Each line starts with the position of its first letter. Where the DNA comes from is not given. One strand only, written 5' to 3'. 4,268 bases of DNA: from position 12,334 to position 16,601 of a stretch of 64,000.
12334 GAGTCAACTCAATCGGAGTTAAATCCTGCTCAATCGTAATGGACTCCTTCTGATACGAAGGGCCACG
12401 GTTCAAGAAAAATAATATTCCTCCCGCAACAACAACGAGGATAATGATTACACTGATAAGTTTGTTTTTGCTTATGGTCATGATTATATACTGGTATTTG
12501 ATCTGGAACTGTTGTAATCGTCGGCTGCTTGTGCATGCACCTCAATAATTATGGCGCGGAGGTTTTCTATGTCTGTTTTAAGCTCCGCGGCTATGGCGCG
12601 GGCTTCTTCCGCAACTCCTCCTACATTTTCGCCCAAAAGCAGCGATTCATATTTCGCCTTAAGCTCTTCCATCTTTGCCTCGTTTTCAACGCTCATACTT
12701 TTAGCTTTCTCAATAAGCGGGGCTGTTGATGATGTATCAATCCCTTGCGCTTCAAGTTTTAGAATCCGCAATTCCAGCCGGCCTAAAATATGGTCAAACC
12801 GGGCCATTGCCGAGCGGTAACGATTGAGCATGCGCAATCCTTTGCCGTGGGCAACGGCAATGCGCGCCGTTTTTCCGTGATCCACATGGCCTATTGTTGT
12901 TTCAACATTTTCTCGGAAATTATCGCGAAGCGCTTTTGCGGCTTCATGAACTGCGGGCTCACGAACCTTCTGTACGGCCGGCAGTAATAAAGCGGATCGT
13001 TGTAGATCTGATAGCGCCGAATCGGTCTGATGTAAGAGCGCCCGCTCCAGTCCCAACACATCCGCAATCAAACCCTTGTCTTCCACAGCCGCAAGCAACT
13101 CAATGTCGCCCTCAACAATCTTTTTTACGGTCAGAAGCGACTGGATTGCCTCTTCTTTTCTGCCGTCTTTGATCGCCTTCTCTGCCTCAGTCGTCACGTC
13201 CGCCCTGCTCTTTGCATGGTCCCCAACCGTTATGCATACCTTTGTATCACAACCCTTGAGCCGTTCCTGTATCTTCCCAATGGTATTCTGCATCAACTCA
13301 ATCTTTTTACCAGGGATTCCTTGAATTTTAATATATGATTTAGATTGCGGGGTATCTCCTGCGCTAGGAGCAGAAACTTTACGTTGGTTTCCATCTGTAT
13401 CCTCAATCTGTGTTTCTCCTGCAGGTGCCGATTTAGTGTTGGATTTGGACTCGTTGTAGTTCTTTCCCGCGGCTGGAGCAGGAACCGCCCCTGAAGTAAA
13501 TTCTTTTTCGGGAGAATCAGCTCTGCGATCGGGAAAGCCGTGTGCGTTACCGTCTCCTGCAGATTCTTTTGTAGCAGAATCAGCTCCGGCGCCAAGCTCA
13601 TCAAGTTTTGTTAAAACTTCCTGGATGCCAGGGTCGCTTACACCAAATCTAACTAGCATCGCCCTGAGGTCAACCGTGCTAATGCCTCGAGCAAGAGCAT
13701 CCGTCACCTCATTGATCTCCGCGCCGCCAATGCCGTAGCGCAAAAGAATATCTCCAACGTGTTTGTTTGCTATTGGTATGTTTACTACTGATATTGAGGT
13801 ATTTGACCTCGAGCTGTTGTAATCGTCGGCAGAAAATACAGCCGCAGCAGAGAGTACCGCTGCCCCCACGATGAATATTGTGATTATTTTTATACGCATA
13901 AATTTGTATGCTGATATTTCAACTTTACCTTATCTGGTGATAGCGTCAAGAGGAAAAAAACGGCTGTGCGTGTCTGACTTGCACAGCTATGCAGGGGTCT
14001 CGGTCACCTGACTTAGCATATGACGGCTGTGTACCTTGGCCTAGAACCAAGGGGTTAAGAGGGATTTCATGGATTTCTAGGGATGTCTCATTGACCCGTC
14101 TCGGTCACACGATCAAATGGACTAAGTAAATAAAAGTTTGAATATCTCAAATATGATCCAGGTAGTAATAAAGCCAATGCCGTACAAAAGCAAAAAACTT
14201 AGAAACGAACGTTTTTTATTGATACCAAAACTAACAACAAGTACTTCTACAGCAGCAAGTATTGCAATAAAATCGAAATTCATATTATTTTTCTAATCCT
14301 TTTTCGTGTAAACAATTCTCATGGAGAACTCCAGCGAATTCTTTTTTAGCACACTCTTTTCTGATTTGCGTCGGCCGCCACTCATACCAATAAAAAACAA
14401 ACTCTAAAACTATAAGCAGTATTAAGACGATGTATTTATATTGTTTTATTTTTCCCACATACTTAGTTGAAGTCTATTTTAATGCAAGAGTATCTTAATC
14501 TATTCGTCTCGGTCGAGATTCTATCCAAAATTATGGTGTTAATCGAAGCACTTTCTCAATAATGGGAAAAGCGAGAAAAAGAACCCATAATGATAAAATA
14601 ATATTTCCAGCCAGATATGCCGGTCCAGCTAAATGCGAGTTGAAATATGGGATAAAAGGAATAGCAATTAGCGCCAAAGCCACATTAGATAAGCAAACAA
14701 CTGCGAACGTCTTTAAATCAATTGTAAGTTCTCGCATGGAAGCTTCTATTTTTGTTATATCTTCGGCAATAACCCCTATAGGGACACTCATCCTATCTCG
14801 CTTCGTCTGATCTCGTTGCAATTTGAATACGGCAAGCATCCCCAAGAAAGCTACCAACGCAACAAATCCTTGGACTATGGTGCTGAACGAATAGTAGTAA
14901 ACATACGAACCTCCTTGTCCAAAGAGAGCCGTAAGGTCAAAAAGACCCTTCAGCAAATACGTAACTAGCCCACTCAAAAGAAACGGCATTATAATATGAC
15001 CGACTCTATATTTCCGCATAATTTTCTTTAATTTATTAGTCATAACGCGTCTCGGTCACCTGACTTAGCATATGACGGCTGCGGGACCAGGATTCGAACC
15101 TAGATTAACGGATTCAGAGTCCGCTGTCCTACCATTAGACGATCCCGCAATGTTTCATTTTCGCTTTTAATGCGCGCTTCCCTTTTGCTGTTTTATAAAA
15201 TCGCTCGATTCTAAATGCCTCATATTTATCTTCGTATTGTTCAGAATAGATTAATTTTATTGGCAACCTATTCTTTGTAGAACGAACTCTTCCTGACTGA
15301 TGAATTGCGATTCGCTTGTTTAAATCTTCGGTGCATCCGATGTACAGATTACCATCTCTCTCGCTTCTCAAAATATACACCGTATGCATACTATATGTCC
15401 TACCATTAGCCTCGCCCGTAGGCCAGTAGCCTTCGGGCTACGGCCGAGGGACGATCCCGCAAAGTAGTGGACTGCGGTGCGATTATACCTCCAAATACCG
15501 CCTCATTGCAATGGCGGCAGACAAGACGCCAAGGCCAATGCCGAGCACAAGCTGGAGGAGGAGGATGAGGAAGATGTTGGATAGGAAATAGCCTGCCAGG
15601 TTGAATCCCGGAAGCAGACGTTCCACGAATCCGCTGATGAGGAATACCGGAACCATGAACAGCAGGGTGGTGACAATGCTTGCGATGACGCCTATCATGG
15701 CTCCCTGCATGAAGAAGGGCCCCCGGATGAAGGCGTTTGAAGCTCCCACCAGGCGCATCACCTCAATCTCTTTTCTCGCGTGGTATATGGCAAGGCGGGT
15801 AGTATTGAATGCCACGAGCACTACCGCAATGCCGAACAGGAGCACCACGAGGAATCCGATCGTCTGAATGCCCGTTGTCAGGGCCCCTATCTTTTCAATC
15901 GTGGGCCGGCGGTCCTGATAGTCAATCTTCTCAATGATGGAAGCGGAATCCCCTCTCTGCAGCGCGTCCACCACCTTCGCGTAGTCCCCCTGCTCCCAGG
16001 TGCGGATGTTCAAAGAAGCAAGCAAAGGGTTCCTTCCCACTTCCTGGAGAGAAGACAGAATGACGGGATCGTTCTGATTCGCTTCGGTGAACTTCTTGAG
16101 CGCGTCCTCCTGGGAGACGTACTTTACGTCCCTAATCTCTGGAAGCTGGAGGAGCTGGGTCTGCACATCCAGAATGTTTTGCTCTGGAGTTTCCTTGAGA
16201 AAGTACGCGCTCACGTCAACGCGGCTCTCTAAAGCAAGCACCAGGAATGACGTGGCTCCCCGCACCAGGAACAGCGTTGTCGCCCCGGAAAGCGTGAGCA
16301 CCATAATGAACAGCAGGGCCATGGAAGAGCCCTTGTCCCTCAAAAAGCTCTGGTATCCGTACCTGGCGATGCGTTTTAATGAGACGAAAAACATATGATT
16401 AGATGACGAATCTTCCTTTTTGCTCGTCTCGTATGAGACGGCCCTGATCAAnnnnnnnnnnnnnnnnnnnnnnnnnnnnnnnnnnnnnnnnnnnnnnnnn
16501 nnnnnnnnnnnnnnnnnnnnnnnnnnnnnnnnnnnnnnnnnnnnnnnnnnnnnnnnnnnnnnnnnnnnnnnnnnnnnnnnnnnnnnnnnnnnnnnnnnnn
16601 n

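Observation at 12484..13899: Secreted protein with the same 13-residue peptide at its mature N-terminus and extreme C-terminus, kept by synonymous-only divergence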

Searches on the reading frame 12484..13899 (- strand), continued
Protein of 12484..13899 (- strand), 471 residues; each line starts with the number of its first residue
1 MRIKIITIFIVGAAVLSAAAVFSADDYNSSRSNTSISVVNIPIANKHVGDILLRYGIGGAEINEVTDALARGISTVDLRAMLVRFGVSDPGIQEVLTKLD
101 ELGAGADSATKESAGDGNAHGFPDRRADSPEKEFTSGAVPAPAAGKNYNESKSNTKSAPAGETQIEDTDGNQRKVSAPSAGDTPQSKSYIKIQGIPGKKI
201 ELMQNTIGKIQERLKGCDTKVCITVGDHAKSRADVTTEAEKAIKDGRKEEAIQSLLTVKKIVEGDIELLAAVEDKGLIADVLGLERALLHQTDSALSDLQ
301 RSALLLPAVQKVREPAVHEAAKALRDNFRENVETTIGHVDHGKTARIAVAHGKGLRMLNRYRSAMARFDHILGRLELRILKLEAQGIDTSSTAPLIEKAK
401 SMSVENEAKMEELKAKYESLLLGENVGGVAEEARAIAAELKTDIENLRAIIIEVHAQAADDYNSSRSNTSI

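Call 29: fold_search(model_id=the predicted structure, library=pdb)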
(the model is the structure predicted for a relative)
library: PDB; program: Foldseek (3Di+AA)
matches with E <= 10: 348; with E <= 0.001: 0
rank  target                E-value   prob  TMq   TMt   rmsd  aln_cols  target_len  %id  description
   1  1yo7_A                6.7e-02  1.00  0.21  0.77   2.5       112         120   14  Re-engineering topology of the homodimeric ROP protein into a single-chain 4-helix bundle (released 2005-02-15)
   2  1x8z_A                7.0e-02  1.00  0.21  0.64   1.7       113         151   11  Crystal structure of a pectin methylesterase inhibitor from Arabidopsis thaliana (released 2004-12-28)
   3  1x91                  2.3e-01  1.00  0.22  0.67   1.7       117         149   11  Crystal structure of mutant form A of a pectin methylesterase inhibitor from Arabidopsis (released 2004-12-28)
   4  9s9k_A                2.7e-01  0.66  0.15  0.29  10.9       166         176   15  S. islandicus CdvB (semi open) (released 2026-01-28)
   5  3kav_C                2.9e-01  1.00  0.18  0.64   3.7       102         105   18  Crystal Structure of THE MUTANT (L80M) PA2107 PROTEIN from Pseudomonas aeruginosa, Northeast Structural Genomics Conso (released 2009-10-27)
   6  1x90_A                3.6e-01  1.00  0.22  0.65   2.5       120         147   12  Crystal structure of mutant form B of a pectin methylesterase inhibitor from Arabidopsis (released 2004-12-28)
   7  1x8z_C                4.0e-01  1.00  0.21  0.64   2.0       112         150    9  Crystal structure of a pectin methylesterase inhibitor from Arabidopsis thaliana (released 2004-12-28)
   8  3kaw_C                4.0e-01  1.00  0.18  0.68   3.6       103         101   17  Crystal Structure of PA2107 PROTEIN from Pseudomonas aeruginosa, Northeast Structural Genomics Consortium Target PaR19 (released 2009-10-27)
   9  6qvh                  4.0e-01  0.99  0.19  0.56   3.7       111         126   11  Streptomyces lividans Ccsp mutant - H113A (released 2019-07-10)
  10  9s9k_B                4.1e-01  0.57  0.15  0.29  10.9       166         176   15  S. islandicus CdvB (semi open) (released 2026-01-28)
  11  3kav_B                4.6e-01  0.99  0.18  0.67   3.6       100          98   17  Crystal Structure of THE MUTANT (L80M) PA2107 PROTEIN from Pseudomonas aeruginosa, Northeast Structural Genomics Conso (released 2009-10-27)
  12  3kav_A                4.6e-01  0.99  0.18  0.65   3.7       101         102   18  Crystal Structure of THE MUTANT (L80M) PA2107 PROTEIN from Pseudomonas aeruginosa, Northeast Structural Genomics Conso (released 2009-10-27)
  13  6q58_D                5.0e-01  0.99  0.19  0.60   3.6       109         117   10  Copper loading to a cytosolic copper storage protein from Streptomyces lividans (five coppers) (released 2019-07-10)
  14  2rld_A                5.5e-01  1.00  0.19  0.72   2.6       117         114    9  CRYSTAL STRUCTURE OF A PROTEIN WITH UNKNOWN FUNCTION FROM S23 RIBOSOMAL PROTEIN FAMILY (BT_0352) FROM BACTEROIDES THET (released 2007-10-30)
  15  1u89_MODEL_1_A        5.5e-01  0.99  0.21  0.64   3.4       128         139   11  Solution structure of VBS2 fragment of talin (released 2005-01-18)
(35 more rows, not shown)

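Call 31: find_encoding_contigs(protein=P0001, flank=10000, max_places=3)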
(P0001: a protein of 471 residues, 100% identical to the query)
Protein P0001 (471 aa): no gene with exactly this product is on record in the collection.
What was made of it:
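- Tried and rejected: The window protein itself is not in the contig index (call 31).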

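Call 32: find_encoding_contigs(protein=P0010, flank=10000, max_places=3)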
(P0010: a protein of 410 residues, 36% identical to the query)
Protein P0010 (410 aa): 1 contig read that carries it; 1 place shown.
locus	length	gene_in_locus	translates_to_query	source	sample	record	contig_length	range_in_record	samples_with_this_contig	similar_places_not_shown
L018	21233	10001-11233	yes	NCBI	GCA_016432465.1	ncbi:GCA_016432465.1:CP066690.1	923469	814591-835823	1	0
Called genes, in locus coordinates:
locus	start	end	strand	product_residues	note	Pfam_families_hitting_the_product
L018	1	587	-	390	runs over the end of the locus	PF01699:Na_Ca_ex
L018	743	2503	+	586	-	PF01807:Zn_ribbon_DnaG, PF08275:DNAG_N, PF01751:Toprim, PF13155:Toprim_2, PF13662:Toprim_4, PF10410:DnaB_bind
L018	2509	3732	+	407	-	PF03979:Sigma70_r1_1, PF00140:Sigma70_r1_2, PF04542:Sigma70_r2, PF04539:Sigma70_r3, PF04545:Sigma70_r4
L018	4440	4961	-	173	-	-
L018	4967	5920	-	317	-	PF01555:N6_N4_Mtase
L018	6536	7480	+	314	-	PF14022:DUF4238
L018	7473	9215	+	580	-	-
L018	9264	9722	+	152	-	-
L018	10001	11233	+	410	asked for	-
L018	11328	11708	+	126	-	-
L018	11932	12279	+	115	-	PF28289:BV97_02767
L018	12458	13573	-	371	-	PF00224:PK (faint)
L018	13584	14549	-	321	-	-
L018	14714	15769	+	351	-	PF00226:DnaJ, PF00069:Pkinase, PF07714:PK_Tyr_Ser-Thr, PF03109:ABC1 (weak), PF01636:APH (weak)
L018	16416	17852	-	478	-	PF13231:PMT_2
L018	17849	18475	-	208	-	PF13489:Methyltransf_23, PF08241:Methyltransf_11, PF08242:Methyltransf_12, PF13649:Methyltransf_25, PF13847:Methyltransf_31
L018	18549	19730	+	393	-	PF00155:Aminotran_1_2 (weak), PF01041:DegT_DnrJ_EryC1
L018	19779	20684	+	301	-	PF00535:Glycos_transf_2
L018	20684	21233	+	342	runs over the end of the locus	PF01408:GFO_IDH_MocA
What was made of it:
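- A PMT_2 gene also lies near the homologue in L018 (call 32).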

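Call 40: find_encoding_contigs(protein=P0002, flank=10000, max_places=2)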
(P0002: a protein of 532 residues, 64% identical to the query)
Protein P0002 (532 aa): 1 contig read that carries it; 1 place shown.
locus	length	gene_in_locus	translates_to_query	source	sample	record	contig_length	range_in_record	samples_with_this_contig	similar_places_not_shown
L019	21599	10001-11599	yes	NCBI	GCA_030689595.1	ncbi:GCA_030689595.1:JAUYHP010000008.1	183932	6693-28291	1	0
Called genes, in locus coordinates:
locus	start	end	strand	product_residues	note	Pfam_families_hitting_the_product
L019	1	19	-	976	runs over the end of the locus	PF04851:ResIII, PF00270:DEAD (weak), PF18766:SWI2_SNF2 (weak), PF27151:YagJ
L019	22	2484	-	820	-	PF01555:N6_N4_Mtase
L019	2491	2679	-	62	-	PF08279:HTH_11 (faint), PF12728:HTH_17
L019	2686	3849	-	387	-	-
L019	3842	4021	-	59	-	-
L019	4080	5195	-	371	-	-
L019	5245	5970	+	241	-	-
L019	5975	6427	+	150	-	-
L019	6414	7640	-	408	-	PF07508:Recombinase, PF13408:Zn_ribbon_recom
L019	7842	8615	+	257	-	PF03747:ADP_ribosyl_GH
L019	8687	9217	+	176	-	PF03167:UDG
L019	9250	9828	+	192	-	-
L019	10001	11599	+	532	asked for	-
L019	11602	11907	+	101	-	-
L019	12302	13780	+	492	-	PF01930:Cas_Cas4 (weak), PF13482:RNase_H_2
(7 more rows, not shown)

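Call 41: find_encoding_contigs(protein=P0018, flank=10000, max_places=2)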
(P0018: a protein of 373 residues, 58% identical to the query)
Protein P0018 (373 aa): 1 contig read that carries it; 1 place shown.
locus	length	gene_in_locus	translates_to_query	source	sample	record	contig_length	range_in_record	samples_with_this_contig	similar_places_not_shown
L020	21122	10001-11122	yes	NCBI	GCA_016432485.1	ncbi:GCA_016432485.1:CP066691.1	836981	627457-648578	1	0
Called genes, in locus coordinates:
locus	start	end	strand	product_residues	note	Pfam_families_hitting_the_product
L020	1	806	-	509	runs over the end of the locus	PF00009:GTP_EFTU, PF02421:FeoB_N (faint), PF03193:RsgA_GTPase (faint), PF00071:Ras (weak), PF01926:MMR_HSR1, PF08477:Roc (weak), PF22042:EF-G_D2, PF11987:IF-2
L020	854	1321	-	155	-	PF14584:DUF4446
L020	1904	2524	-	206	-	PF01551:Peptidase_M23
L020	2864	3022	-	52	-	-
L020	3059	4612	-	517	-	PF03109:ABC1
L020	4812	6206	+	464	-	PF00202:Aminotran_3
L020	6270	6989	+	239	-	PF01988:VIT1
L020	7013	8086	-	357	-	PF00089:Trypsin, PF13365:Trypsin_2, PF13180:PDZ_2, PF17820:PDZ_6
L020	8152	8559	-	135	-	-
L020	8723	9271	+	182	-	PF01923:Cob_adeno_trans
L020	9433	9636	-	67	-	-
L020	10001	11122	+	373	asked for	-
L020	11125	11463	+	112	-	-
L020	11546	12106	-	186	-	-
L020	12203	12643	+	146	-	PF02643:DUF192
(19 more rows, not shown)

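Call 58: search_protein_representatives(protein=window:12487-13899:-)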
Query: 471 residues. Proteins with E-value up to 0.001 (for the whole library): 76; up to 1e-10: 57; up to 1e-30: 31. The best 76 are listed.
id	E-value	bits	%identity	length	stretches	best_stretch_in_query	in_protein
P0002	1.2e-163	561.6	81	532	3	317-471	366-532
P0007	2.3e-126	438.8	72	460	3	198-451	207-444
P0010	4.0e-101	355.7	76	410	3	316-471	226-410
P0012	2.6e-95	336.5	58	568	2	173-453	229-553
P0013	1.6e-92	327.3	56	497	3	235-470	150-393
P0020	5.4e-85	302.6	53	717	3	254-470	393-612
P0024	9.0e-80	285.4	51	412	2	296-454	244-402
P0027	6.9e-76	272.6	57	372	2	290-468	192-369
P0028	7.1e-75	269.2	55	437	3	297-454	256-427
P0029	3.8e-74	266.8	69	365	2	320-454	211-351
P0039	1.0e-59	219.3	50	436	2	293-469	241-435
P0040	1.7e-58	215.2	65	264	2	3-121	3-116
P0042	1.0e-55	206.1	57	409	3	316-428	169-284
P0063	2.9e-55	204.6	83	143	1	344-470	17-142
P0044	4.9e-53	197.3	40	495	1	2-453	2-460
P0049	1.5e-48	182.5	56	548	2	317-454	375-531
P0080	7.4e-20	88.0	47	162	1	177-303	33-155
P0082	1.6e-18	83.6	51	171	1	197-301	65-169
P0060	2.9e-16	76.2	42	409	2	20-106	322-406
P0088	3.0e-16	76.1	47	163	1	198-304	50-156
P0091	3.9e-14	69.1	51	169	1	198-303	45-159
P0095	2.0e-11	60.2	46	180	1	221-304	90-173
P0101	1.7e-08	50.6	40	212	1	198-295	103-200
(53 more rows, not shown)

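Call 64: search_solved_structures(query=window:12487-13899:-, max_evalue=10)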
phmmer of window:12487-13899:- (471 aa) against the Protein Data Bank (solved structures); distinct sequences matched with E-value up to 10: 0.
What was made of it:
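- Tried and rejected: The PDB sequence search gave 0 hits (call 64).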

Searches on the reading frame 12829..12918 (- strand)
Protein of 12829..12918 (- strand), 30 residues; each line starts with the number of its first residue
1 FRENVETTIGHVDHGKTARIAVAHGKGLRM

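Call 67: search_solved_structures(query=window:12829-12918:-, max_evalue=10, show_alignments=2)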
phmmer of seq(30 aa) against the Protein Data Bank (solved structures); distinct sequences matched with E-value up to 10: 86 (the best 60 are shown).
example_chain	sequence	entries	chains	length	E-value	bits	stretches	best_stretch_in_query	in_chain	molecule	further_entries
2lkc_A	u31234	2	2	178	0.012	18.8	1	4-26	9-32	Translation initiation factor IF-2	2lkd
2hcj_A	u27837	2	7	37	0.017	18.3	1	7-21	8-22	Protein chain elongation factor EF-Tu | Elongation factor EF-Tu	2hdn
5i4r_C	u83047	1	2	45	0.017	18.3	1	7-21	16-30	Elongation factor Tu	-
9t8g_A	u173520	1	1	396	0.13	15.6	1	7-24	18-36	Elongation factor Tu 2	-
9t9c_A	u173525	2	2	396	0.13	15.6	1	7-24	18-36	Elongation factor Tu 2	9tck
1mj1_A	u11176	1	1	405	0.14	15.6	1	7-21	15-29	Elongation Factor Tu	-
4v8q_BZ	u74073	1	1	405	0.15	15.5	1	7-21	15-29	ELONGATION FACTOR TU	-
1b23_P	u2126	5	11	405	0.15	15.5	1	7-21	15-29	ELONGATION FACTOR TU | OF ELONGATION FACTOR TU (EF-TU)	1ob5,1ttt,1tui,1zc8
4lbv_A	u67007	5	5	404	0.15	15.4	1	7-21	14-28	Elongation factor Tu-A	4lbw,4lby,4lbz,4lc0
2c78_A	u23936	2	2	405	0.15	15.4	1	7-21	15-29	ELONGATION FACTOR TU-A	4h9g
4v5p_AZ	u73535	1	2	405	0.15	15.4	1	7-21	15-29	ELONGATION FACTOR TU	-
4v5q_AZ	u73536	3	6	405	0.16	15.4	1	7-21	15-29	ELONGATION FACTOR TU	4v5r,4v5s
4v5g_AZ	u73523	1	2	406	0.16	15.4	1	7-21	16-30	ELONGATION FACTOR TU-A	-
2c77_A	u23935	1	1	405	0.16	15.4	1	7-21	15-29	ELONGATION FACTOR TU-B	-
1eft_A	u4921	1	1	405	0.16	15.4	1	7-21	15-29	ELONGATION FACTOR TU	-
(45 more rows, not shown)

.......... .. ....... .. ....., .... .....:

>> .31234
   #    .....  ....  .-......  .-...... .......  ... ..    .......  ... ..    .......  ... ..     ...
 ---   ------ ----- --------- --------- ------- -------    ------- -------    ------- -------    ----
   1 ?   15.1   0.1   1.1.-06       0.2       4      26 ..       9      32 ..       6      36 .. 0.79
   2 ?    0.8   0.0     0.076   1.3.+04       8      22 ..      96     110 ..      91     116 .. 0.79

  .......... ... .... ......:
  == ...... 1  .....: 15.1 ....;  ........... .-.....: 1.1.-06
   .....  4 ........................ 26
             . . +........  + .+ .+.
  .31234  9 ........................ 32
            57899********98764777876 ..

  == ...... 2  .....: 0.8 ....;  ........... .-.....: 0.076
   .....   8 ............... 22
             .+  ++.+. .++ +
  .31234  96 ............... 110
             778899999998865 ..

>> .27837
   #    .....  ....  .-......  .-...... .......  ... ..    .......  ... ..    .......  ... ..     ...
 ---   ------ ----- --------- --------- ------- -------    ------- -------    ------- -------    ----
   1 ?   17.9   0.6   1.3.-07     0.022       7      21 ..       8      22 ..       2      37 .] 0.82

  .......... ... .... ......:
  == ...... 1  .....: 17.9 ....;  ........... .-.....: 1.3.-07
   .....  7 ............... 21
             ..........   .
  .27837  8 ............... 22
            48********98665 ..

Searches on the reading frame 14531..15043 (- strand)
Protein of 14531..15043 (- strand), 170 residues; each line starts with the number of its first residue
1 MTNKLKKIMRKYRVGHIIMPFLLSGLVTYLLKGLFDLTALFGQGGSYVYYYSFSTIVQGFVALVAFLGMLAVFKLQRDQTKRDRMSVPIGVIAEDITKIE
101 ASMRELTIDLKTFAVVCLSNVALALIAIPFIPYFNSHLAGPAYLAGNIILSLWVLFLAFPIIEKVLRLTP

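Call 3: search_protein_families(library=pfam, proteins=[window:14531-15043:-], max_evalue=1)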
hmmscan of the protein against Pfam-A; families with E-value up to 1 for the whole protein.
window:14531-15043:- (170 aa): 1 family
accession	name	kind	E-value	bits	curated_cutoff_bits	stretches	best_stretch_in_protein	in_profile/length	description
PF06687.17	SUR7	-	0.048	13.8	29.6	1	4-91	94-182/201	SUR7/PalI family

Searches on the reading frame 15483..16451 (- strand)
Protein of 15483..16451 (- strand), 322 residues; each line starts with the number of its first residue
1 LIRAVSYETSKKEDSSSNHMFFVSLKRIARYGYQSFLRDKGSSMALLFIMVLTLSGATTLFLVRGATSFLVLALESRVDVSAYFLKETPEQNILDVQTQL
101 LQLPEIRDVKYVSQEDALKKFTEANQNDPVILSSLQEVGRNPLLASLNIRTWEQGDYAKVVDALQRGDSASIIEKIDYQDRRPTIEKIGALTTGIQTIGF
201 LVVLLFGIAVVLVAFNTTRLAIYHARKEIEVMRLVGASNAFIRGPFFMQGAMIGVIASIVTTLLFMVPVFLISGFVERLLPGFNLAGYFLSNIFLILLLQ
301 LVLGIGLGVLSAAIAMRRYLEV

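Call 80: search_protein_families(library=pfam, proteins=[window:15483-16451:-], max_evalue=0.001)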
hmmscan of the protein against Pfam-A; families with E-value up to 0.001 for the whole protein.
window:15483-16451:- (322 aa): 2 families
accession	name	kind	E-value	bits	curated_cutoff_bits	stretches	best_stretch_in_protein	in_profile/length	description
PF18075.7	FtsX_ECD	-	5.7e-13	49.7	23.5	1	78-166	1-89/96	FtsX extracellular domain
PF02687.27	FtsX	-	1.6e-08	35.1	25.5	1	201-319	2-115/120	FtsX-like permease C-terminal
